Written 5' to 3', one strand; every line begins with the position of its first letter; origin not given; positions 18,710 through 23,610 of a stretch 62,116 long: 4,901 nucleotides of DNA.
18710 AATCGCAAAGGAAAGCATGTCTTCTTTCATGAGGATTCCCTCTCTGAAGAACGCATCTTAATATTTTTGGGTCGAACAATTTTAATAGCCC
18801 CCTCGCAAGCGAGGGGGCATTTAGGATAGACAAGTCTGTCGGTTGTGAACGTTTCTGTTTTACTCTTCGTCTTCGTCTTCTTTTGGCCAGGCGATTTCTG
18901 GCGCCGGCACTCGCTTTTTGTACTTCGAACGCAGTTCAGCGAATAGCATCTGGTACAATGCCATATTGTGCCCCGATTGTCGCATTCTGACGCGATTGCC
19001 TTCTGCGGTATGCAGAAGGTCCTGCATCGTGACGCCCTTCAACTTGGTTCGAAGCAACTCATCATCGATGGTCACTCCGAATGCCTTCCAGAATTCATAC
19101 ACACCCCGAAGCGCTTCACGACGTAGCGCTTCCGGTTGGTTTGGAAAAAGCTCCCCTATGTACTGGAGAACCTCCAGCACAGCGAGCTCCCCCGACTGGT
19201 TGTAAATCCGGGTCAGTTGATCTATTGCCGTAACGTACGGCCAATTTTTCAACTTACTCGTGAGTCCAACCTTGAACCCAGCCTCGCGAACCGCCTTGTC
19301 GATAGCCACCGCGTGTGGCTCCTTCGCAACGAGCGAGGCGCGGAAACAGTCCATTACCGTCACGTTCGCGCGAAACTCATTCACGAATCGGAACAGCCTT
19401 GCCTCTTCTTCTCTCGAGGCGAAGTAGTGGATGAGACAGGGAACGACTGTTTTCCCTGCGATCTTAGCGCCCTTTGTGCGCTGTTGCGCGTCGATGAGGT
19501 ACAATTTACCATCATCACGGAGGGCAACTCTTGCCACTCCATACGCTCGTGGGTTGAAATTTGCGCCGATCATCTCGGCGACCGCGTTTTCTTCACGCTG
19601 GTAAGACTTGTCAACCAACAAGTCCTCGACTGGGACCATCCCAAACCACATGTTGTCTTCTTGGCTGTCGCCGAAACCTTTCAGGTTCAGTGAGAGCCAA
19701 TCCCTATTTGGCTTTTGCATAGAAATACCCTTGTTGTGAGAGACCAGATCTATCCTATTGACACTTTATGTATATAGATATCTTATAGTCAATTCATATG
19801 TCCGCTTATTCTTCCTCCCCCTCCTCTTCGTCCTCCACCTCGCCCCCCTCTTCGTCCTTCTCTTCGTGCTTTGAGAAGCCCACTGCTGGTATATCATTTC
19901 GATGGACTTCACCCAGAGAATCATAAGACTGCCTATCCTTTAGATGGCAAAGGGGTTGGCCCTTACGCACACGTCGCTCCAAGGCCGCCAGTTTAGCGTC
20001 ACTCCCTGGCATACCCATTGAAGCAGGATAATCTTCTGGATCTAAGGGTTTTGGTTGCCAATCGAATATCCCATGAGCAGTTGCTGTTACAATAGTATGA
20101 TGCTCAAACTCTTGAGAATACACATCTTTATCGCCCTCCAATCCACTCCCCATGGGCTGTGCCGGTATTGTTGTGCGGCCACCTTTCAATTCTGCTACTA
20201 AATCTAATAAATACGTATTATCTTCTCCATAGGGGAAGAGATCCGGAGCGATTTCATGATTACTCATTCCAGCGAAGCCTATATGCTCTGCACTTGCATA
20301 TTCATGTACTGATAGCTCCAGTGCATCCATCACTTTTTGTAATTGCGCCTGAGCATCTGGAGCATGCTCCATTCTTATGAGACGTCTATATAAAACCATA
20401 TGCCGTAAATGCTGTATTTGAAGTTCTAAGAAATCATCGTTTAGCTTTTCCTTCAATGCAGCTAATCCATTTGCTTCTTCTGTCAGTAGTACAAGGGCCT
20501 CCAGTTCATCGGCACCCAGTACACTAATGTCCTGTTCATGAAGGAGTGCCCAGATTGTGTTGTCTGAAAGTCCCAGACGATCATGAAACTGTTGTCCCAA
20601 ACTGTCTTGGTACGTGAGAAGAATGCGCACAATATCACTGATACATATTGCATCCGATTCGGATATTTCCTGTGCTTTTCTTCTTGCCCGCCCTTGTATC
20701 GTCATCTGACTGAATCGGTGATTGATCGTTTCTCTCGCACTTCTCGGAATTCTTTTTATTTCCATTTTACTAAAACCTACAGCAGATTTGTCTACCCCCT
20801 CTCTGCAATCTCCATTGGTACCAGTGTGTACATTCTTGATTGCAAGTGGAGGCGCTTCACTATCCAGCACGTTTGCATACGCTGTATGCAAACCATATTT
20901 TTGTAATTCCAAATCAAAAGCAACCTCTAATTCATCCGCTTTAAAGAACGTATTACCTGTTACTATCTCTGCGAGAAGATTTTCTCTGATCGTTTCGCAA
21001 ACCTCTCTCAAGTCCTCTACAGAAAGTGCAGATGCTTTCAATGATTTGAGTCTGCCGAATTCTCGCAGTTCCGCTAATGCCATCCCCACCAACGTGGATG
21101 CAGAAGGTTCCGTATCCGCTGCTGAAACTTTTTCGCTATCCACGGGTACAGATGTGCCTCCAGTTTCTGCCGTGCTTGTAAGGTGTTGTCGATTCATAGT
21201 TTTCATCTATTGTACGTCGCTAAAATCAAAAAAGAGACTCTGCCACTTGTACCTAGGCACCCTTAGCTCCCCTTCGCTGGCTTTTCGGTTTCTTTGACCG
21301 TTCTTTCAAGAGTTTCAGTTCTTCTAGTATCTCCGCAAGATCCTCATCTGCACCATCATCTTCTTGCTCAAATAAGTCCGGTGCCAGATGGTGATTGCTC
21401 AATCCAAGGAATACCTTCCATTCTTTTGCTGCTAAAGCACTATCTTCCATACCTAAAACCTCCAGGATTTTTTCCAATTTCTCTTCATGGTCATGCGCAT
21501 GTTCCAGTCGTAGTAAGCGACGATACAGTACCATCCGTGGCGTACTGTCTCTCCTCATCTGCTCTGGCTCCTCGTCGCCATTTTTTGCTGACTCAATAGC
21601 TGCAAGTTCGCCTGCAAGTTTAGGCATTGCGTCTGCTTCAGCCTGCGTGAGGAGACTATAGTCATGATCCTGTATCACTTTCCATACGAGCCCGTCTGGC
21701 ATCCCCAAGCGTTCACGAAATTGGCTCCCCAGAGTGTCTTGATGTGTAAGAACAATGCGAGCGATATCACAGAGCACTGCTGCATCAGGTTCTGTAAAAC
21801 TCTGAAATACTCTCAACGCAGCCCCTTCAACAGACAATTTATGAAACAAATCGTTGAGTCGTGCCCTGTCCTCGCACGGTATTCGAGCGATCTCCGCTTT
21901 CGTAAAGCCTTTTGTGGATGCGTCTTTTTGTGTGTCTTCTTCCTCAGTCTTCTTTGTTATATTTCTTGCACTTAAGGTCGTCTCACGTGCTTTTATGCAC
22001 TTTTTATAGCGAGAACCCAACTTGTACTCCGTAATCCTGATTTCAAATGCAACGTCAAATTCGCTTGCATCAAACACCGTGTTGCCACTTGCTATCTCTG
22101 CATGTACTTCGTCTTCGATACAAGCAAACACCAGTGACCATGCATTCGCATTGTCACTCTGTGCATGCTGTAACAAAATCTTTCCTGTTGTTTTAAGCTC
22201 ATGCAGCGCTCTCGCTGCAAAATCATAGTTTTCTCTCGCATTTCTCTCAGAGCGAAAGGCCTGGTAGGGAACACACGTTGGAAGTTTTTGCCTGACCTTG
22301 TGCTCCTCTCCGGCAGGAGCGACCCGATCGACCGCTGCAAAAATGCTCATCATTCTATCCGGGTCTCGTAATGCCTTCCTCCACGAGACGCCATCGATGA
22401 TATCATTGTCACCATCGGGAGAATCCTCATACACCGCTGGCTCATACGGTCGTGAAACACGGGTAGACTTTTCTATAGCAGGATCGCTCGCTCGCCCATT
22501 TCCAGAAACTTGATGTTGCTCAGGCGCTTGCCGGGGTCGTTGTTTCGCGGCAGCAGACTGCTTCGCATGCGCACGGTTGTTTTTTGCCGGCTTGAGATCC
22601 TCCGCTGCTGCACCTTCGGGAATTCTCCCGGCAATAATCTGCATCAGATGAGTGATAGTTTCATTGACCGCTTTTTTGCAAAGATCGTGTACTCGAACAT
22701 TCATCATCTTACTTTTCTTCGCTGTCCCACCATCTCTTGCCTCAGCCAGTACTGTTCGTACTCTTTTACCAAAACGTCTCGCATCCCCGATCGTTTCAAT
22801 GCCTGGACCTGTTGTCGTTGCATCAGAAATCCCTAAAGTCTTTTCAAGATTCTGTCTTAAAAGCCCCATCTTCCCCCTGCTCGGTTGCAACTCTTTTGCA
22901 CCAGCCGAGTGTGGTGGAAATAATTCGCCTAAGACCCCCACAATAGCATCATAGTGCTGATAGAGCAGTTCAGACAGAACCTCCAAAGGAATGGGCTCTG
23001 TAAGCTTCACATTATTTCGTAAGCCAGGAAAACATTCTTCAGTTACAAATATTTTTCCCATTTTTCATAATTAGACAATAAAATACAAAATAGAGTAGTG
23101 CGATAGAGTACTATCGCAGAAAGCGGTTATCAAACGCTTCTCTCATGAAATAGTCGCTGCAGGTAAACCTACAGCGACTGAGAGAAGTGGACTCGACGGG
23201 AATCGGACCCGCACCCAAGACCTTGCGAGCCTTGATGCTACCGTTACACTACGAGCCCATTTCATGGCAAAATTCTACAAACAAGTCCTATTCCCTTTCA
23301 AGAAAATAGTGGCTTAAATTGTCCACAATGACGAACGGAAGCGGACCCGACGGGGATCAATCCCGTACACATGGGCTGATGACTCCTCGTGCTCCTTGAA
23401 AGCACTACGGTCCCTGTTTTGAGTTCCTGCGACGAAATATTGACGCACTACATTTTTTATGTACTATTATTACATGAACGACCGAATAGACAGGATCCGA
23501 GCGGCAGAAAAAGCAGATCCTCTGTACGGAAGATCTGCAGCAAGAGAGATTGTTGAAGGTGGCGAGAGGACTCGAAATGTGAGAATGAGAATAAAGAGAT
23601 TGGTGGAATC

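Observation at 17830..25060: AT-rich island of about 7 kb built from paired unknown genes, a ParB-fold DGQQR-type protein, tRNA-His and two tRNA-like RNAs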

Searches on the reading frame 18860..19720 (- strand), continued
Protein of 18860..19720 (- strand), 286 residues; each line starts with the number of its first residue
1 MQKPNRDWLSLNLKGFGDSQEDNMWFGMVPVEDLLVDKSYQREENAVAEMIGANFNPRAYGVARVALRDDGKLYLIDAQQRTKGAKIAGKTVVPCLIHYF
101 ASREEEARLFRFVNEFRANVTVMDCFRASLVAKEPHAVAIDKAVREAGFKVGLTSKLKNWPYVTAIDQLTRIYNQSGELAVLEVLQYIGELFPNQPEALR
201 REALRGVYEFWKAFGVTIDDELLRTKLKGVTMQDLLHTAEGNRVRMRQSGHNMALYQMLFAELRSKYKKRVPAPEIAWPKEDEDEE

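Call 79: get_annotated_region(hit=H22, flank=3000)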
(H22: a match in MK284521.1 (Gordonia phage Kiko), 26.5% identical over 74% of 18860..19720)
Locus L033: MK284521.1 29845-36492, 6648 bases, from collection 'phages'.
description: Gordonia phage Kiko, complete genome.
organism: Gordonia phage Kiko (NCBI taxid 2500571)
taxonomy: Viruses; Duplodnaviria; Heunggongvirae; Uroviricota; Caudoviricetes; Hedwigvirus
host: Gordonia terrae 3612; source: soil; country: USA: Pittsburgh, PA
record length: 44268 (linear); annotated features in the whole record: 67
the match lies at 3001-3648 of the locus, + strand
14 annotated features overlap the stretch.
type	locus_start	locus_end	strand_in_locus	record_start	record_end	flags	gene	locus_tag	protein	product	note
CDS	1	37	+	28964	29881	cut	37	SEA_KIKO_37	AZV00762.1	tyrosine integrase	integrase (Y-int)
CDS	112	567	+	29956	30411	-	38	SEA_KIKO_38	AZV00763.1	hypothetical protein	-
CDS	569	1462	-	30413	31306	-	39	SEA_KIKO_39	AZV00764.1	tyrosine integrase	integrase (Y-int)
CDS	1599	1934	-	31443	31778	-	40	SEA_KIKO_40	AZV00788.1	hypothetical protein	-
CDS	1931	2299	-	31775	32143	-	41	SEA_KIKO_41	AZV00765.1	immunity repressor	-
CDS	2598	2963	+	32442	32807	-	42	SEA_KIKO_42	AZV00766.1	hypothetical protein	-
CDS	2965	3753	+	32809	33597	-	43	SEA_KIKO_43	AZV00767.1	hypothetical protein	-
CDS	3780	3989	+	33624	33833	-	44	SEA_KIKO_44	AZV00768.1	hypothetical protein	-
CDS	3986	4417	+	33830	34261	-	45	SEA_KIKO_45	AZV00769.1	hypothetical protein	-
CDS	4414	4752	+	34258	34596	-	46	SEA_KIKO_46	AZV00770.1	hypothetical protein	-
CDS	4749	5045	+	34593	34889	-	47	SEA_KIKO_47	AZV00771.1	hypothetical protein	-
CDS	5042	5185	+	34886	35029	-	48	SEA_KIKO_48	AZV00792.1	hypothetical protein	-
CDS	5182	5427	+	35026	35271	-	49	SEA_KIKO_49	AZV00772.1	hypothetical protein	-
CDS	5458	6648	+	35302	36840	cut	50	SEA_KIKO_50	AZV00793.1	ParB-like nuclease domain protein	-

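Call 80: get_annotated_region(hit=H25, flank=3000)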
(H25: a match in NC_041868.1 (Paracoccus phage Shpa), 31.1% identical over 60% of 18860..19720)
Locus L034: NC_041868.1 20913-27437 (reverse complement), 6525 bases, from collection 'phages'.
description: Paracoccus phage Shpa, complete genome.
organism: Paracoccus phage Shpa (NCBI taxid 1647282)
taxonomy: Viruses; Duplodnaviria; Heunggongvirae; Uroviricota; Caudoviricetes; Vhulanivirus; Vhulanivirus Shpa
host: Paracoccus sp. HS3; source: sediment of a soda lake; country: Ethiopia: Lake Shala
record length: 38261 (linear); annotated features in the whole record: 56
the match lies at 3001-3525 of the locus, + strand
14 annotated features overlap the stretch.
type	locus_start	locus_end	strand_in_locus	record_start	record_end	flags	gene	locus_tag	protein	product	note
CDS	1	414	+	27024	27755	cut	-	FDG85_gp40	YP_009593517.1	Erf-like ssDNA annealing protein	gp40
CDS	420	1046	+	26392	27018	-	-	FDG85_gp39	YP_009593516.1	exonuclease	gp39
CDS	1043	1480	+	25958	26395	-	-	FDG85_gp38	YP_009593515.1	single strand DNA binding protein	gp38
CDS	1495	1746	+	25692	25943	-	-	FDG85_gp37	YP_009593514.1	hypothetical protein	gp37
CDS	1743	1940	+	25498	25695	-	-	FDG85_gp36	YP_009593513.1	hypothetical protein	gp36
CDS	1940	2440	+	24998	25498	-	-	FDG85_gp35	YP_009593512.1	hypothetical protein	gp35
CDS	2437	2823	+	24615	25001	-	-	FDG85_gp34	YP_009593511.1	restriction endonuclease-like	gp34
CDS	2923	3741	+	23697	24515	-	-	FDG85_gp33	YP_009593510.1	ParB-like partition protein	gp33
CDS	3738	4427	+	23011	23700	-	-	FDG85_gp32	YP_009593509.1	hypothetical protein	gp32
CDS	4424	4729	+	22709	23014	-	-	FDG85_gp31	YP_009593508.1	hypothetical protein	gp31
CDS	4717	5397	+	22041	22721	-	-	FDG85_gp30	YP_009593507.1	DNA methyltransferase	gp30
CDS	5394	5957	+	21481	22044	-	-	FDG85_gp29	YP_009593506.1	hypothetical protein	gp29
CDS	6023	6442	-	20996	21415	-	-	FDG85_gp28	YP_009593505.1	hypothetical protein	gp28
CDS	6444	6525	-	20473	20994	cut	-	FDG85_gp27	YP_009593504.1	amidase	gp27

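Call 81: get_annotated_region(hit=H12, flank=3000)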
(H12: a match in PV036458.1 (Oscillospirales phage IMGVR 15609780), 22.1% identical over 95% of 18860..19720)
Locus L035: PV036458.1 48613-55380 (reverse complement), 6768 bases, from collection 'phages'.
description: Oscillospirales phage IMGVR 15609780, complete genome.
organism: Oscillospirales phage IMGVR 15609780 (NCBI taxid 3403686)
taxonomy: Viruses; Duplodnaviria; Heunggongvirae; Uroviricota; Caudoviricetes; Ca. Heliusvirales
host: Oscillospirales; source: human feces; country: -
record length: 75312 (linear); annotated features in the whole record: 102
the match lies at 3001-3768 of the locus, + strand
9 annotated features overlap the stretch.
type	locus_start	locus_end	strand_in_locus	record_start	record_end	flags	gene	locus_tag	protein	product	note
CDS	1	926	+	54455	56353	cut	-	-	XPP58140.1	hypothetical protein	-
CDS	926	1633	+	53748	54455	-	-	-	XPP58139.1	hypothetical protein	-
CDS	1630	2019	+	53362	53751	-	-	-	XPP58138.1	hypothetical protein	-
CDS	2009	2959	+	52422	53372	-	-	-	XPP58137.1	hypothetical protein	-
CDS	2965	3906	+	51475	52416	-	-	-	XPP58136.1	hypothetical protein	-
CDS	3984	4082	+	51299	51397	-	-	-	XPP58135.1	hypothetical protein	-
CDS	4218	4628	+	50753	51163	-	-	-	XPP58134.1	hypothetical protein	-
CDS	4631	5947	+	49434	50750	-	-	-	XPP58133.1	hypothetical protein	-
CDS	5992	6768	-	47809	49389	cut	-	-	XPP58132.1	hypothetical protein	-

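Call 92: find_homologous_proteins(query=window:18860-19720:-, max_evalue=1e-10)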
Query window:18860-19720:- (286 aa): 5 proteins with E <= 1e-10 among 2368 candidates.
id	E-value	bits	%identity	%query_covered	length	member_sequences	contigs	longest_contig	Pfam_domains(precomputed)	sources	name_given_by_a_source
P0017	2.0e-163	560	86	98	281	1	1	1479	PF20188.5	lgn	-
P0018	2.3e-163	560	85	99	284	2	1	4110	PF20188.5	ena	-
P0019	2.9e-79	284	51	98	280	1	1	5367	PF20188.5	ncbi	-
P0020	3.2e-73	264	50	95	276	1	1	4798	PF20188.5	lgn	-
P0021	1.7e-68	249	48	96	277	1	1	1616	PF20188.5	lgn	-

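Call 93: find_encoding_contigs(protein=P0019, flank=6000, max_places=3)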
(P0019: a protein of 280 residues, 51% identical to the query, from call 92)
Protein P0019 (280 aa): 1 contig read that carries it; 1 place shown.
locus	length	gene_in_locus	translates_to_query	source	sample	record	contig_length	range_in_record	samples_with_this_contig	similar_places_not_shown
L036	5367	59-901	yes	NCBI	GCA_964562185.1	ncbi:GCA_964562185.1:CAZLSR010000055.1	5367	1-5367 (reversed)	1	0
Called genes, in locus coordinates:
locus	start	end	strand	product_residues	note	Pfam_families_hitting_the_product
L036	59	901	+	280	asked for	PF20188:DUF6551 (weak)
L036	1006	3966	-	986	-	PF00580:UvrD-helicase, PF13245:AAA_19, PF13361:UvrD_C, PF13538:UvrD_C_2 (faint), PF12705:PDDEXK_1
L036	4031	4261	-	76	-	-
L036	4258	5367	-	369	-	?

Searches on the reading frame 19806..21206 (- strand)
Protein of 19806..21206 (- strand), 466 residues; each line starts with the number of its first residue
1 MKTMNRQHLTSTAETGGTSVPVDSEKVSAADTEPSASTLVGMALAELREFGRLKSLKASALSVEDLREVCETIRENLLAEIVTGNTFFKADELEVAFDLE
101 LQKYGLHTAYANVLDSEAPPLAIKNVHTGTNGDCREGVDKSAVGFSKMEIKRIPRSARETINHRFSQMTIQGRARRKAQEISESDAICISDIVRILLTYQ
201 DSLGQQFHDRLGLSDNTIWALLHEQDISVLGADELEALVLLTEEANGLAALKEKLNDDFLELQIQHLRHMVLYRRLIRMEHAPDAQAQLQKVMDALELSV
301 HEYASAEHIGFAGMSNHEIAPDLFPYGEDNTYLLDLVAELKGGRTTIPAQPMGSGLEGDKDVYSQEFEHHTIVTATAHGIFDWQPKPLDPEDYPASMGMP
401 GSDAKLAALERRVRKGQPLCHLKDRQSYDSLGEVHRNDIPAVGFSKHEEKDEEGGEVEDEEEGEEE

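Call 6: search_protein_families(library=pfam, proteins=[window:19806-21206:-], max_evalue=0.1)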
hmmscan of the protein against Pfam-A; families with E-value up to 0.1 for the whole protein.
window:19806-21206:- (466 aa): 0 families

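Call 7: search_protein_families(library=phrogs, proteins=[window:19806-21206:-], max_evalue=0.1)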
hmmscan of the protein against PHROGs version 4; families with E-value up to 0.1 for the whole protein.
window:19806-21206:- (466 aa): 0 families

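Call 12: search_protein_families(library=padloc, proteins=[window:19806-21206:-], max_evalue=0.1)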
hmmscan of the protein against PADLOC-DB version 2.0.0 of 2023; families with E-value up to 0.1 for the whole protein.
window:19806-21206:- (466 aa): 1 family
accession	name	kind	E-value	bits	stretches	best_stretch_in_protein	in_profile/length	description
PDLC01695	typeIV_Cas11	-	0.097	11.2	0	233-288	57-111/122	Cas11_1_IV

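Call 13: search_protein_families(library=ncbifam, proteins=[window:19806-21206:-], max_evalue=0.1)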
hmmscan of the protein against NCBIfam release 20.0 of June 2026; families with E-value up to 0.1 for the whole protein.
window:19806-21206:- (466 aa): 0 families

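Call 16: find_encoding_contigs(protein=window:19806-21206:-, flank=10000, max_places=10)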
Protein window:19806-21206:- (466 aa): 4 contigs read that carry it; 4 places shown.
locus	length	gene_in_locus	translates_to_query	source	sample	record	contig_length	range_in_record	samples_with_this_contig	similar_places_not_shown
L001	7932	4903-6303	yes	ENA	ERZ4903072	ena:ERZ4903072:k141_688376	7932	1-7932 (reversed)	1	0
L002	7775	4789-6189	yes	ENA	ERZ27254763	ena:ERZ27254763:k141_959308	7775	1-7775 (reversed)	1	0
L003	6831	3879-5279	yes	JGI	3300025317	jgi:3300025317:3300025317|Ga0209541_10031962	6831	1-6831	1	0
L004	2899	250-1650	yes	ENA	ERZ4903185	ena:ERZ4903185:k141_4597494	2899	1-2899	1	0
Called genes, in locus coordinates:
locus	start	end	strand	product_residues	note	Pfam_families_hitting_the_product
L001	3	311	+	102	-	?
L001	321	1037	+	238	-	-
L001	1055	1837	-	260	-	-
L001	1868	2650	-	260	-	-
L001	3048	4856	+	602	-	-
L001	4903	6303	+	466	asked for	-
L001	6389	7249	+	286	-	PF20188:DUF6551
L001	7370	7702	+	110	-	-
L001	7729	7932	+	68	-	?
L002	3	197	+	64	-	?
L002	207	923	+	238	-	-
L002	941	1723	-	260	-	-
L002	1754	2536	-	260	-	-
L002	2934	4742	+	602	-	-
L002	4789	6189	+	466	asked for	-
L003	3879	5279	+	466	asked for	-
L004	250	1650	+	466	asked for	-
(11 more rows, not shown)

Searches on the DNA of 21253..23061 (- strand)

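Call 106: search_rna_families(sources=[L021, L022, L023, L024, L012, L007], threshold=gathering)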
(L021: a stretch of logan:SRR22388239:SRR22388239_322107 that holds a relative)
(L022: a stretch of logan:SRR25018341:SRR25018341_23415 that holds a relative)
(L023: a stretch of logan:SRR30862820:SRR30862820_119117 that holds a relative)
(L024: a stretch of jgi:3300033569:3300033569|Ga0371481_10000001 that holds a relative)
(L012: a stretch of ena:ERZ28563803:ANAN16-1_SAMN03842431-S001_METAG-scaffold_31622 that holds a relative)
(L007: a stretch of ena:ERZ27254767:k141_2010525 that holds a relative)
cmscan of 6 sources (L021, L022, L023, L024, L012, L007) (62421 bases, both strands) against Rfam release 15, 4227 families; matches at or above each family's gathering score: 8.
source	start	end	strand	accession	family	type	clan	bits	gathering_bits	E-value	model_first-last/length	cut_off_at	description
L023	6590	6997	+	RF00023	tmRNA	Gene;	CL00001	91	47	4.5e-34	1-370/374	3'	transfer-messenger RNA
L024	17133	17206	-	RF00005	tRNA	Gene; tRNA;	CL00001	75.5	29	9.4e-15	1-71/71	no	tRNA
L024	17306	17377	-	RF00005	tRNA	Gene; tRNA;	CL00001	58.4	29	4.8e-10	1-71/71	no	tRNA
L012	9083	9156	-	RF00005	tRNA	Gene; tRNA;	CL00001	58.4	29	4.8e-10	1-71/71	no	tRNA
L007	2423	2496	+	RF00005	tRNA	Gene; tRNA;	CL00001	58.4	29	4.8e-10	1-71/71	no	tRNA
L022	1235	1305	+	RF00005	tRNA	Gene; tRNA;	CL00001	50.6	29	6.6e-08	1-71/71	no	tRNA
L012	3365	3435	-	RF00005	tRNA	Gene; tRNA;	CL00001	49.4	29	1.4e-07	1-71/71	no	tRNA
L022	1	57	+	RF00005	tRNA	Gene; tRNA;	CL00001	34.2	29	0.0022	17-71/71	5'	tRNA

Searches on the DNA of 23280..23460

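Call 88: search_rna_families(source=window, start=23280, end=23460, threshold=evalue, max_evalue=10, show_alignments=2)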
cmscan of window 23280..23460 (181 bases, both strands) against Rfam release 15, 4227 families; matches with E-value up to 10: 1.
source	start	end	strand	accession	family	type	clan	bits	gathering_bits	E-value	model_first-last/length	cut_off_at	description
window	23385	23406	-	RF01556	TB9Cs3H2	Gene; snRNA; snoRNA; HACA-box;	-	14.7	50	1.1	1-63/63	no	Trypanosomatid snoRNA TB9Cs3H2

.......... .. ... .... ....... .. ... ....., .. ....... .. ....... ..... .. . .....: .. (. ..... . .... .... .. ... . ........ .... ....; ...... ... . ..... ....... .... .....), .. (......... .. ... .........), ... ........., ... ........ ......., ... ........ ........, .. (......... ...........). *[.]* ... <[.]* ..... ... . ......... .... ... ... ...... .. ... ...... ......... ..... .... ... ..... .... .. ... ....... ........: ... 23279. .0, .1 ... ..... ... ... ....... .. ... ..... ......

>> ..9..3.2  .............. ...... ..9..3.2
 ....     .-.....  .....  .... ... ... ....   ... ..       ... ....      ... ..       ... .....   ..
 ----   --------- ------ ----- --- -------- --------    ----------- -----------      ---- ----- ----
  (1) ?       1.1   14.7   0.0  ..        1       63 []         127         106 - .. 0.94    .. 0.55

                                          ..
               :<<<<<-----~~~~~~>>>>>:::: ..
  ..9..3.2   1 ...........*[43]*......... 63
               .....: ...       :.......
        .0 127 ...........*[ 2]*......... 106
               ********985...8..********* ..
